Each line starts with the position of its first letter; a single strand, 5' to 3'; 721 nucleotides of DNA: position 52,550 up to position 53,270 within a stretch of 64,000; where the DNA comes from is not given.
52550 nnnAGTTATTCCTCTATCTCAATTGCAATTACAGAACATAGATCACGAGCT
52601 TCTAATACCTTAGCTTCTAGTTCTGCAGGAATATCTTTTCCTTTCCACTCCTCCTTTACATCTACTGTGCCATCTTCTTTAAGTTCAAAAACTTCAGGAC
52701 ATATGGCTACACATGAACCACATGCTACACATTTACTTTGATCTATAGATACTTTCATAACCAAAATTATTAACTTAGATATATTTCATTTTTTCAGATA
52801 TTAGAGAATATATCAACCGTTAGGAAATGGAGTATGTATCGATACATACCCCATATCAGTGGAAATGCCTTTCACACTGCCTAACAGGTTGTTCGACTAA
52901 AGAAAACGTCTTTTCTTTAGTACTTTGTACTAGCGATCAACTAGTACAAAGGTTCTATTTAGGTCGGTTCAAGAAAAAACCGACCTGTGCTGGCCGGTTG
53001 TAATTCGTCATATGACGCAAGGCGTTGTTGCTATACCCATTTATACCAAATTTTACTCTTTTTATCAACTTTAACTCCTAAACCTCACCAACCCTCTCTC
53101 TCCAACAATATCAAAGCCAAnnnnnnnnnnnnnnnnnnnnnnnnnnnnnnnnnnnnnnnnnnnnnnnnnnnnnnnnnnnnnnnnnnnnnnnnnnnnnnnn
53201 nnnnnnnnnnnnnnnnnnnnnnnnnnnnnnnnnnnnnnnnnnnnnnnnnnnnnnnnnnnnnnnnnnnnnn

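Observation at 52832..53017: Intergenic cluster of three back-to-back perfect stem-loops plus two palindromes: candidate structured RNA or protein-binding array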

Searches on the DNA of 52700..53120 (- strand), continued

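Call 79: search_dna_similar(query=window:52817-53068:-, collection=plasmids, mode=distant, max_evalue=0.01, max_rows=5)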
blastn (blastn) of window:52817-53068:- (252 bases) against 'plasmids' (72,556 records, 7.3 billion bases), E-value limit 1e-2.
No match.

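Call 83: search_with_rna_model(model_id=R1, sources=[L109, L110, L111, L112, L113], max_evalue=0.1)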
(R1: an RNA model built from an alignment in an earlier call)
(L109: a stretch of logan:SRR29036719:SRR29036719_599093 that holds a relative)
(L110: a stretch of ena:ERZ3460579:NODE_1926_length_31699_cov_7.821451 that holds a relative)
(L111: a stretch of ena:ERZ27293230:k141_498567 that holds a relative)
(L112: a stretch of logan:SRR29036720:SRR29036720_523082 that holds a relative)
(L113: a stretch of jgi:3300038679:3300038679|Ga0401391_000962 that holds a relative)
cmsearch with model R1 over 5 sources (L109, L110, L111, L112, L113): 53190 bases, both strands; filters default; matches with E-value up to 0.1: 0.
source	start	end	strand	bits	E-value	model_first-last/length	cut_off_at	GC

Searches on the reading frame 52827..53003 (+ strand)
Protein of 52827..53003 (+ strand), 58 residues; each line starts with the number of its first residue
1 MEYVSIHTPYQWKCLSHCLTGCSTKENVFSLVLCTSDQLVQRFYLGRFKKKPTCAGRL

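Call 15: search_protein_families(library=pfam, proteins=[window:52827-53003:+], max_evalue=0.01)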
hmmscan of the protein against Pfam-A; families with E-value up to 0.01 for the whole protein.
window:52827-53003:+ (58 aa): 0 families
